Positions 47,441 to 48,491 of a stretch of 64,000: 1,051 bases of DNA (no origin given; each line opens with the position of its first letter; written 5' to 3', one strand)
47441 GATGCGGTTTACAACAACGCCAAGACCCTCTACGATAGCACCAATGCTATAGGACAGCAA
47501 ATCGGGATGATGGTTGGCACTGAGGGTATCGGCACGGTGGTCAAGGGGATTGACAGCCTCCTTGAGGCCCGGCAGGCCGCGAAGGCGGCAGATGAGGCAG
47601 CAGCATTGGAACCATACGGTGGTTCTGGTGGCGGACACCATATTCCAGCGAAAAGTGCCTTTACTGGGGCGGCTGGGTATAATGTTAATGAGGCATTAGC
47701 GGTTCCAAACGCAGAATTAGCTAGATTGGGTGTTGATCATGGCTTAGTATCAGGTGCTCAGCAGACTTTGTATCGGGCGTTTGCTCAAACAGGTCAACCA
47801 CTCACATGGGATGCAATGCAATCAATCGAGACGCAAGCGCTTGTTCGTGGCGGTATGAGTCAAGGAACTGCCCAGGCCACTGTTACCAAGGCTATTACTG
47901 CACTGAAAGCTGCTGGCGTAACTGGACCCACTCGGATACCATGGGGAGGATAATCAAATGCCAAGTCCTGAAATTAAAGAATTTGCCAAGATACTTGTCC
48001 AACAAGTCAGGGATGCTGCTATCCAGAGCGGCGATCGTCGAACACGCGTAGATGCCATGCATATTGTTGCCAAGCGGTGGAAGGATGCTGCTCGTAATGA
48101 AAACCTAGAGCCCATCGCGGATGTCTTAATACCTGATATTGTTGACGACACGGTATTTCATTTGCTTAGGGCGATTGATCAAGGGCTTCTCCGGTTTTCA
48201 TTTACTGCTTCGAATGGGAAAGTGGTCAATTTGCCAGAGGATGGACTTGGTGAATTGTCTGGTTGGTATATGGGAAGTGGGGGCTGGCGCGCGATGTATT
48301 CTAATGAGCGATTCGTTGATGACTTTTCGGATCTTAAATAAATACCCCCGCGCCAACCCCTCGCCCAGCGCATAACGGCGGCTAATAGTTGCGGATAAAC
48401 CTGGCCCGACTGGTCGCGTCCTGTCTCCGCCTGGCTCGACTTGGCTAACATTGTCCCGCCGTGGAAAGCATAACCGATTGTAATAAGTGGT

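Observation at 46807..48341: Orphan Rhs-tip toxin (GHH motif) plus immunity cassette, broken at the core/toxin junction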

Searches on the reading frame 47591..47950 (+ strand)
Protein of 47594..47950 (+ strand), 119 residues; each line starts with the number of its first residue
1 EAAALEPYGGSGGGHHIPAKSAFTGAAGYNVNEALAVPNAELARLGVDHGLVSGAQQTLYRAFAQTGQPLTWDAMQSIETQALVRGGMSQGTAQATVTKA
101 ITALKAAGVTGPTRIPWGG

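Call 6: search_protein_families(library=pfam, proteins=[window:47594-47950:+], max_evalue=10)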
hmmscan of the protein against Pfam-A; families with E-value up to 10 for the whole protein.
seq(119 aa): 0 families

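Call 17: search_solved_structures(query=A1, max_evalue=10, show_alignments=2)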
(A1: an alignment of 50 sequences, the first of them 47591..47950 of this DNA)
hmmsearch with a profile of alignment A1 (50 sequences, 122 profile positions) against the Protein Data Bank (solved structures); distinct sequences matched with E-value up to 10: 6.
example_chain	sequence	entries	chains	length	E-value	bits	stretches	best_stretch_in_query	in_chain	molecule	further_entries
4ni2_A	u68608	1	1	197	0.084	16.2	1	56-114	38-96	Guanylate cyclase soluble subunit alpha-3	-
3uvj_A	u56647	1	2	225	0.11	15.9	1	56-114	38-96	Guanylate cyclase soluble subunit alpha-3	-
7dko_A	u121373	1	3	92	0.12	15.8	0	94-116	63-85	de novo designed protein AM2M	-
3wqg_A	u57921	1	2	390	1.2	12.5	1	51-78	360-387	D-threo-3-hydroxyaspartate dehydratase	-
3cs3_A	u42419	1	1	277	1.2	12.5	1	29-59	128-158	Sugar-binding transcriptional regulator, LacI family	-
6jt0_A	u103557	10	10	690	1.5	12.1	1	57-114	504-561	Guanylate cyclase soluble subunit alpha-1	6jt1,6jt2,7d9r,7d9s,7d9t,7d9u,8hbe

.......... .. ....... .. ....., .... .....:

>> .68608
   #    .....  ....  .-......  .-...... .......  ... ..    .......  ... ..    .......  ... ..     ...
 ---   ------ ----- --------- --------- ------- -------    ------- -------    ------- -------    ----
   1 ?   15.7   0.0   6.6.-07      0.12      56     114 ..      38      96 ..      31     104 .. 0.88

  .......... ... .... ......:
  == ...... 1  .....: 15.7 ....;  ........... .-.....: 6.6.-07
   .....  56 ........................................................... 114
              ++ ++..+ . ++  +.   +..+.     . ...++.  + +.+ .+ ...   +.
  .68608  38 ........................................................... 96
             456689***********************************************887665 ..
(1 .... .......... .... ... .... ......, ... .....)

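Call 18: search_protein_families(library=pfam, alignment_id=A1, max_evalue=1)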
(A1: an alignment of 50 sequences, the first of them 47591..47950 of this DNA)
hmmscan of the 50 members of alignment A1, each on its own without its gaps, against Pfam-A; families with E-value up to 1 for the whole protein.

A. member 1, window:47591-47950:+ (120 aa): 0 families

B. families by the number of members that match (of 50 scanned): 27 families (the first 25 are shown)
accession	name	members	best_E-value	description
PF15652.11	Tox-SHH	5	0.00061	HNH/Endo VII superfamily toxin with a SHH signature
PF24114.1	DUF7388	3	0.019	Family of unknown function (DUF7388)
PF04454.18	Linocin_M18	3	0.075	Encapsulating protein for peroxidase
PF16509.11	KORA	2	0.007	TrfB plasmid transcriptional repressor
PF24255.1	DUF7456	2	0.0096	Family of unknown function (DUF7456)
PF00392.27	GntR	2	0.027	Bacterial regulatory proteins, gntR family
PF13145.12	Rotamase_2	2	0.028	PPIC-type PPIASE domain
PF00697.28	PRAI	2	0.034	N-(5'phosphoribosyl)anthranilate (PRA) isomerase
PF10616.14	DUF2471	2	0.039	Protein of unknown function (DUF2471)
PF03701.19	UPF0181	2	0.12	Uncharacterised protein family (UPF0181)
PF09793.14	AD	2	0.19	Anticodon-binding domain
PF00532.27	Peripla_BP_1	1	6.2e-05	Periplasmic binding proteins and sugar binding domain of LacI family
PF24201.1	DUF7426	1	0.015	Domain of unknown function (DUF7426)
PF06833.16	MdcE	1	0.023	Malonate decarboxylase gamma subunit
PF24259.1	DUF7460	1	0.029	Domain of unknown function (DUF7460)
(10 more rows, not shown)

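Call 20: predict_structure(alignment_id=A1)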
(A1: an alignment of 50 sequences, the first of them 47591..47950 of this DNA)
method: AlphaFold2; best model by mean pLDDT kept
length: 120 residues; sequences in the alignment: 50
mean_pLDDT: 94.9   pTM: 0.89
mean pLDDT of the five models: 94.9, 94.8, 94.7, 93.8, 93.4
residues with pLDDT >= 90: 110; 70-90: 8; 50-70: 2; < 50: 0
segments of 3 or more residues with pLDDT < 50: none
pLDDT, mean of each block of 10 residues (from residue 1): 90 85 95 94 97 98 97 98 98 98 97 92
secondary structure, 60 per line:
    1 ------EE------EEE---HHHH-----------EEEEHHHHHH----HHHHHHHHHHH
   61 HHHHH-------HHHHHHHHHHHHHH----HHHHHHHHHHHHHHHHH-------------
elements in order: E15-17 H21-24 E36-39 H40-45 H50-65 H73-86 H91-107

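Call 32: fold_search(model_id=the predicted structure, library=pdb)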
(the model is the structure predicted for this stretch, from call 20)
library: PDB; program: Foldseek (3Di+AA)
matches with E <= 10: 96; with E <= 0.001: 0
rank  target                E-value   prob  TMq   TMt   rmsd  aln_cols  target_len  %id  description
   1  8b9x_A                1.7e+00  0.09  0.20  0.11   6.7        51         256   12  Chimeric protein of human UFM1 E3 ligase, UFL1, and DDRGK1 (released 2023-10-25)
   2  5cwb                  2.0e+00  0.06  0.21  0.15   7.5        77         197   16  Crystal structure of de novo designed helical repeat protein DHR4 (released 2015-12-16)
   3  8tqv_A                2.5e+00  0.06  0.17  0.09   9.2        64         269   17  Crystal Structure of Mtb Pks13 Thioesterase domain in complex with inhibitor X20403 (released 2024-04-24)
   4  7vtf_A                2.6e+00  0.08  0.29  0.13   8.7        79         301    6  cytidine bound structure of Pseudouridine kinase (PUKI) from Escherichia coli strain B (released 2022-04-06)
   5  3q36_A                2.6e+00  0.07  0.28  0.20  10.8        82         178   11  Crystal structure of the 4Fe-4S cluster domain of human DNA primase large subunit (released 2011-04-13)
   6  1yhu_B                2.8e+00  0.08  0.25  0.21   7.7        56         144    9  Crystal structure of Riftia pachyptila C1 hemoglobin reveals novel assembly of 24 subunits. (released 2005-02-08)
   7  4o35                  3.0e+00  0.06  0.25  0.20   8.1        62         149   18  Crystal structure of carbomonoxy murine neuroglobin mutant F106W (released 2014-06-18)
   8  8tqv_B                3.0e+00  0.05  0.17  0.08   9.1        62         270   18  Crystal Structure of Mtb Pks13 Thioesterase domain in complex with inhibitor X20403 (released 2024-04-24)
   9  5f0q_B                3.2e+00  0.06  0.19  0.14   7.0        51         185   22  Crystal structure of C-terminal domain of the human DNA primase large subunit with bound DNA template/RNA primer (released 2016-03-23)
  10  8b9x_B                3.4e+00  0.06  0.20  0.11   6.7        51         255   12  Chimeric protein of human UFM1 E3 ligase, UFL1, and DDRGK1 (released 2023-10-25)
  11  5uz0_D                3.4e+00  0.02  0.18  0.05  13.1        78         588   26  Crystal structure of AICARFT bound to an antifolate (released 2018-01-10)
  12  3l8k_B                3.6e+00  0.10  0.27  0.08   2.7        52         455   21  Crystal structure of a dihydrolipoyl dehydrogenase from Sulfolobus solfataricus (released 2010-02-09)
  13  7dri_D                3.6e+00  0.01  0.18  0.08  13.3       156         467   15  Structure of SspE_CTD_41658 (released 2022-06-29)
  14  7vlf_B                4.4e+00  0.07  0.26  0.22   8.0        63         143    8  Oxy-deoxy intermediate of V2 hemoglobin at 26% oxygen saturation (released 2022-05-18)
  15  1nzb_E                4.4e+00  0.02  0.20  0.10   6.5        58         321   10  Crystal structure of wild type Cre recombinase-loxP synapse (released 2003-09-16)
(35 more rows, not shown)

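Call 37: find_related_loci(query=A1, collection=genome_contigs, flank=8000)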
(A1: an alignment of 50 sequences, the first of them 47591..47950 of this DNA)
Query A1 (120 aa) in genome_contigs; peptide patterns used: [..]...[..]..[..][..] (x = any residue, [..] = any of these).
55 stretches matched a pattern; 16 encode a relative of the query (tblastn E <= 1e-3); 16 distinct loci.
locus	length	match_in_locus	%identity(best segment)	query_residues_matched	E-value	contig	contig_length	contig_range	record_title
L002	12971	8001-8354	68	2-119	3e-52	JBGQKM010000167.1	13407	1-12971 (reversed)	MAG: Planctomycetia bacterium isolate OBJ2_061818_050_61 k141_2349271_length_13407_cov_11.0000, whole genome shotgun seq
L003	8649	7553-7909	74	2-120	1e-51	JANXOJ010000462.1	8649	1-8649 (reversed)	MAG: Planctomycetota bacterium isolate GL140_1_concoct_187_sub GL140_1_k141_295240, whole genome shotgun sequence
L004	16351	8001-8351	71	4-120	4e-51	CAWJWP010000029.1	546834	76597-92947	MAG: Thermoanaerobaculia bacterium isolate MFD09206.bin.1.107 genome assembly, contig: contig_3791, whole genome shotgun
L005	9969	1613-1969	70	2-120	2e-49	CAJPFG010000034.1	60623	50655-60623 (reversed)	Phycisphaerales bacterium genome assembly, contig: PHYC_34, whole genome shotgun sequence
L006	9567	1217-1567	70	2-118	9e-48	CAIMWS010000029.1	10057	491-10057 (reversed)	MAG: uncultured Verrucomicrobia bacterium isolate LaPlata_bin-2736 genome assembly, contig: bin-2736:029/561, whole geno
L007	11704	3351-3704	69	1-118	2e-47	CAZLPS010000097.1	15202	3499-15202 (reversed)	MAG TPA_asm: uncultured Opitutales bacterium isolate binchicken_co54_450 genome assembly, contig: NODE_6971_length_15202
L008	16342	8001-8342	68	6-119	3e-45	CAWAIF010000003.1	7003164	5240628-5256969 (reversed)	MAG: uncultured delta proteobacterium isolate MFD02416.bin.1.98 genome assembly, contig: contig_8404, whole genome shotg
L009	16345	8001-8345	65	5-120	2e-44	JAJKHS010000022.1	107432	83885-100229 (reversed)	MAG: Thermoanaerobaculum sp. isolate b48_HoplandSoilSeptJan k101_2057230, whole genome shotgun sequence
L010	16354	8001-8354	66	2-119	7e-44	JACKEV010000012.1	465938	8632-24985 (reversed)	MAG: Alphaproteobacteria bacterium isolate HK-STAS-MYXO-43 HK-STAS-MYXO-43_12, whole genome shotgun sequence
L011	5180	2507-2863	61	1-120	7e-44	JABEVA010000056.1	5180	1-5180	MAG: Phycisphaerae bacterium isolate MAG 18 k99_99417, whole genome shotgun sequence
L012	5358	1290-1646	64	3-120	1e-41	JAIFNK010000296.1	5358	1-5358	MAG: Akkermansia sp. isolate bin_89 scaffold_30969, whole genome shotgun sequence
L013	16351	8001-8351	60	4-120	2e-40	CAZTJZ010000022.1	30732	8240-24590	MAG TPA_asm: uncultured Phycisphaeraceae bacterium isolate SRP189682_co2_282 genome assembly, contig: NODE_1841_length_3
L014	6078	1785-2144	70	2-120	3e-40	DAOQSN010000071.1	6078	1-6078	MAG TPA_asm: Phycisphaerae bacterium isolate AMR_MDS_1165 NODE_14350_length_6078_cov_15.348165, whole genome shotgun seq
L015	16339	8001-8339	63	6-118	4e-40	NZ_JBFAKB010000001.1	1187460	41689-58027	Nonomuraea sp. NPDC050404 NPDC050404_155_F7.ctg-0001, whole genome shotgun sequence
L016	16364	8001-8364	73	2-120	2e-31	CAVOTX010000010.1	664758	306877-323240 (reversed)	MAG: uncultured Planctomycetia bacterium isolate MFD00082.bin.2.35 genome assembly, contig: contig_4505, whole genome sh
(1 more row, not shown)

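Call 57: search_protein_representatives(alignment_id=A1)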
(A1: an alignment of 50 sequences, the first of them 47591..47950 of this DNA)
Query: 50 sequences, 122 profile positions. Proteins with E-value up to 0.001 (for the whole library): 674; up to 1e-10: 548; up to 1e-30: 158. The best 150 are listed.
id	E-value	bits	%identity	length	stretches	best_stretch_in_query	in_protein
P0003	6.9e-56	203.8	-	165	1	3-121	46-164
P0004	1.3e-54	199.7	-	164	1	3-121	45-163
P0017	2.8e-54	198.6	-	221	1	4-122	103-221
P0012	3.1e-54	198.4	-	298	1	5-121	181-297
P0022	3.0e-53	195.3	-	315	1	3-122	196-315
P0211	3.6e-53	195.0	-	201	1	4-121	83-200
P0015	7.5e-53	194.0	-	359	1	3-122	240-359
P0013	8.5e-53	193.8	-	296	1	3-120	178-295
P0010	8.6e-53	193.8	-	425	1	4-121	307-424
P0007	1.0e-52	193.6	-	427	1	3-121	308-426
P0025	1.0e-52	193.5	-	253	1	3-121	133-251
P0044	1.3e-52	193.2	-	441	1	6-122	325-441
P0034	2.2e-52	192.5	-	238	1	2-121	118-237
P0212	3.1e-52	192.0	-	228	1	5-122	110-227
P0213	4.7e-52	191.4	-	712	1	4-121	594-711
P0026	5.9e-52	191.1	-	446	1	3-121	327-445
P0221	2.7e-50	185.8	-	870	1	3-121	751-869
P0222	3.0e-50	185.6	-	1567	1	3-121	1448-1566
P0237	2.7e-48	179.3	-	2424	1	5-122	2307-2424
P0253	1.0e-45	171.0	-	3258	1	3-121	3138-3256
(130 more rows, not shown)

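Call 62: search_protein_families(library=pfam, proteins=[P0253, P0237, P0222, P0221, P0213], max_evalue=0.0001)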
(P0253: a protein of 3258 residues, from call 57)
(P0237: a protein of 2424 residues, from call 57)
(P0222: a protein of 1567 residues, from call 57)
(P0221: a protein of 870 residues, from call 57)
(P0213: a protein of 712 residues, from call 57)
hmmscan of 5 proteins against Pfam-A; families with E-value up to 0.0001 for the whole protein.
P0253 (3258 aa): 3 families
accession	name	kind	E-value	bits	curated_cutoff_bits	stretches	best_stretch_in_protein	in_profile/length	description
PF05593.20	RHS_repeat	-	2.3e-27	95.2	22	0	2166-2192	1-27/38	RHS Repeat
PF13517.12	FG-GAP_3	-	6.2e-11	43.2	26.9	0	667-724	1-60/61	FG-GAP-like repeat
PF01839.29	FG-GAP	-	8.2e-06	26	22.1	0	39-62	3-26/37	FG-GAP repeat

P0237 (2424 aa): 4 families
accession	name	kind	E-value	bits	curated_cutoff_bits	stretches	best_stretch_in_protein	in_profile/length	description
PF05593.20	RHS_repeat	-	6.7e-18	65.1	22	1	1227-1260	3-36/38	RHS Repeat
PF03534.18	SpvB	-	2.4e-14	53.7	22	1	37-212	4-184/287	Salmonella virulence plasmid 65kDa B protein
PF13517.12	FG-GAP_3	-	9.9e-11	42.5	26.9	0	523-558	1-36/61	FG-GAP-like repeat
PF01839.29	FG-GAP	-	1.4e-09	38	22.1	0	383-399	5-21/37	FG-GAP repeat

P0222 (1567 aa): 4 families
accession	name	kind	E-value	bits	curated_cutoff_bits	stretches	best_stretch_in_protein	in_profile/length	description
PF05593.20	RHS_repeat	-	7e-24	84.1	22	0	1130-1154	1-26/38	RHS Repeat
PF12256.14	TcdB_toxin_midN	-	1.2e-21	77.3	24.8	1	190-324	32-162/181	Insecticide toxin TcdB middle/N-terminal region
PF13517.12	FG-GAP_3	-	3.2e-07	31.3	26.9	0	141-202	1-60/61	FG-GAP-like repeat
PF01839.29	FG-GAP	-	7.7e-06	26.1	22.1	0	139-151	7-18/37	FG-GAP repeat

P0221 (870 aa): 1 family
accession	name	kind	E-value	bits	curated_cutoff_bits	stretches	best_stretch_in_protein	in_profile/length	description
PF05593.20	RHS_repeat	-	1.4e-11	44.9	22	1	57-88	4-35/38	RHS Repeat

P0213 (712 aa): 0 families

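Call 89: search_protein_families(library=pfam, proteins=[L007:5451-6701:+, L007:53-901:+, L007:1141-2307:+, L007:6708-7334:+, L007:744-1229:+], max_evalue=0.001)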
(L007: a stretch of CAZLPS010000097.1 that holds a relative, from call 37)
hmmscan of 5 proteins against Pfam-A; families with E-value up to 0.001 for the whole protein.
L007:5451-6701:+ (417 aa): 0 families

L007:53-901:+ (283 aa): 0 families

L007:1141-2307:+ (389 aa): 1 family
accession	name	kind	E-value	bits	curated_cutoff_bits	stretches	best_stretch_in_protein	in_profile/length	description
PF14581.11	SseB_C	-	1.7e-05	25.3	22.5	1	67-157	17-106/106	SseB protein C-terminal domain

L007:6708-7334:+ (209 aa): 0 families

L007:744-1229:+ (162 aa): 1 family
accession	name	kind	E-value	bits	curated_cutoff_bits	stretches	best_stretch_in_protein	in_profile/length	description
PF15566.12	Imm32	-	7.4e-06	26.2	27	1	79-134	1-51/54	Immunity protein 32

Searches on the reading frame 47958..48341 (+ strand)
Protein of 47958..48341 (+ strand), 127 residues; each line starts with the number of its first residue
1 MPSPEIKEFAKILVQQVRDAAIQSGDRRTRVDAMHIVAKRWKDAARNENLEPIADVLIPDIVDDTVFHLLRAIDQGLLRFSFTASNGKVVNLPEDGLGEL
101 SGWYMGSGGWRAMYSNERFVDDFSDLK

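Call 3: search_protein_families(library=pfam, proteins=[window:47958-48341:+], max_evalue=1)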
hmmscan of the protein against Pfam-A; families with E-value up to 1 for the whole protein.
window:47958-48341:+ (127 aa): 1 family
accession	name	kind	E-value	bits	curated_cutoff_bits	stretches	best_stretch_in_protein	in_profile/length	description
PF19381.4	DUF5956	-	0.2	12.4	24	1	87-113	3-29/100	Family of unknown function (DUF5956)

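Call 5: search_protein_families(library=ncbifam, proteins=[window:47958-48341:+], max_evalue=1)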
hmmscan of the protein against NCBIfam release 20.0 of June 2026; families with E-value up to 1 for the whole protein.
window:47958-48341:+ (127 aa): 0 families

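Call 9: find_homologous_proteins(query=window:47958-48338:+, max_evalue=0.01)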
Query window:47958-48338:+ (127 aa): 391 proteins with E <= 0.01 among 400 candidates; the best 120 are listed.
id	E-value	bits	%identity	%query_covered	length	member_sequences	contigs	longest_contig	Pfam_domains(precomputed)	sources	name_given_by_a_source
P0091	1.6e-78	279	100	100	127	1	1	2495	-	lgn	-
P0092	3.2e-64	233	85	100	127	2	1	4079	-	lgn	-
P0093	2.3e-61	224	81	100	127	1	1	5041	-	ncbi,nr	ncbi:MAG TPA: hypothetical protein VJW76_03170 [Verrucomicrobiae bacterium]|nr:hypothetical protein 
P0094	4.9e-60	219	80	96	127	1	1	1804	-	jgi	jgi:hypothetical protein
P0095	5.5e-59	216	78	100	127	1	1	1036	-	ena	-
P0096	1.9e-58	214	78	99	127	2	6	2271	-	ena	-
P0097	6.5e-57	209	75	99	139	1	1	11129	-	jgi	-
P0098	6.9e-56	206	76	100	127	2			-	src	-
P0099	1.2e-54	202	74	98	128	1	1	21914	-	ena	-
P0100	1.5e-54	201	74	100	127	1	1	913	-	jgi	jgi:hypothetical protein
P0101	7.3e-54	199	69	100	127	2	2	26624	-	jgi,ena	-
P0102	1.4e-53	198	72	100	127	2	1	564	-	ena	-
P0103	1.4e-53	198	72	100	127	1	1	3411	-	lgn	-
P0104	5.6e-53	196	71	100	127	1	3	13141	-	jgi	jgi:hypothetical protein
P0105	5.7e-53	196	73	99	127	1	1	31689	-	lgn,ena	-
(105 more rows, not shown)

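Call 23: find_encoding_contigs(protein=P0091, flank=10000, max_places=6)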
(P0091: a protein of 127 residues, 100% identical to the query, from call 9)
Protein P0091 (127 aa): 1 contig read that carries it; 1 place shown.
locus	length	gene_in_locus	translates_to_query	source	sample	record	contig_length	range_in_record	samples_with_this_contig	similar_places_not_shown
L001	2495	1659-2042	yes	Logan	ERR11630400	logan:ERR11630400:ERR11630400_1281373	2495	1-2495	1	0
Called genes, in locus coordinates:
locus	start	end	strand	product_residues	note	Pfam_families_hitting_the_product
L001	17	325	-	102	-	-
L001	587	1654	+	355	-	-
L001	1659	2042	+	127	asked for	-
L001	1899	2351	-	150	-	-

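Call 51: search_protein_families(library=pfam, alignment_id=A2, max_evalue=0.1)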
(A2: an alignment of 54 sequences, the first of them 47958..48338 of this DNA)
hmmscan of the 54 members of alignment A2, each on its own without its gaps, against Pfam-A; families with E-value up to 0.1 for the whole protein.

A. member 1, window:47958-48338:+ (127 aa): 0 families

B. families by the number of members that match (of 54 scanned): 9 families
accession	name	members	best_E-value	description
PF25176.1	DUF7831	5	0.046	Family of unknown function (DUF7831)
PF13623.11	SurA_N_2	1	0.028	SurA-like N-terminal domain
PF19381.4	DUF5956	1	0.028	Family of unknown function (DUF5956)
PF25046.1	DUF7790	1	0.04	Domain of unknown function (DUF7790)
PF03399.22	SAC3_GANP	1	0.065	SAC3/GANP family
PF13024.11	DUF3884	1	0.066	Protein of unknown function (DUF3884)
PF03951.24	Gln-synt_N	1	0.069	Glutamine synthetase, beta-Grasp domain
PF04521.18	Viral_P18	1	0.077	ssRNA positive strand viral 18kD cysteine rich protein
PF00272.24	Cecropin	1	0.08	Cecropin family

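Call 52: search_solved_structures(query=A2, max_evalue=1)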
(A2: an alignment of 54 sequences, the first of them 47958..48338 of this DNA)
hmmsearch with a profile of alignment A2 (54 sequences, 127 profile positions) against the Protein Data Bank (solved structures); distinct sequences matched with E-value up to 1: 0.

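Call 58: predict_structure(alignment_id=A2)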
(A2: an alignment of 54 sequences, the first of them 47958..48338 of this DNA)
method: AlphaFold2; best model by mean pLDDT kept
length: 127 residues; sequences in the alignment: 54
mean_pLDDT: 85.4   pTM: 0.79
mean pLDDT of the five models: 85.4, 84.6, 80.9, 80.7, 79.9
residues with pLDDT >= 90: 64; 70-90: 50; 50-70: 4; < 50: 9
segments of 3 or more residues with pLDDT < 50: 119-127
pLDDT, mean of each block of 10 residues (from residue 1): 89 94 87 83 81 84 96 95 96 92 88 74 38
secondary structure, 60 per line:
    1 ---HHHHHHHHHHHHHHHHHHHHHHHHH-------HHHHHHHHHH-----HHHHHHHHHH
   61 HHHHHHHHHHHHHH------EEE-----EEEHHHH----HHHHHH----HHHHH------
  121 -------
elements in order: H4-28 H36-45 H51-74 E81-83 E89-91 H92-95 H100-105 H110-114
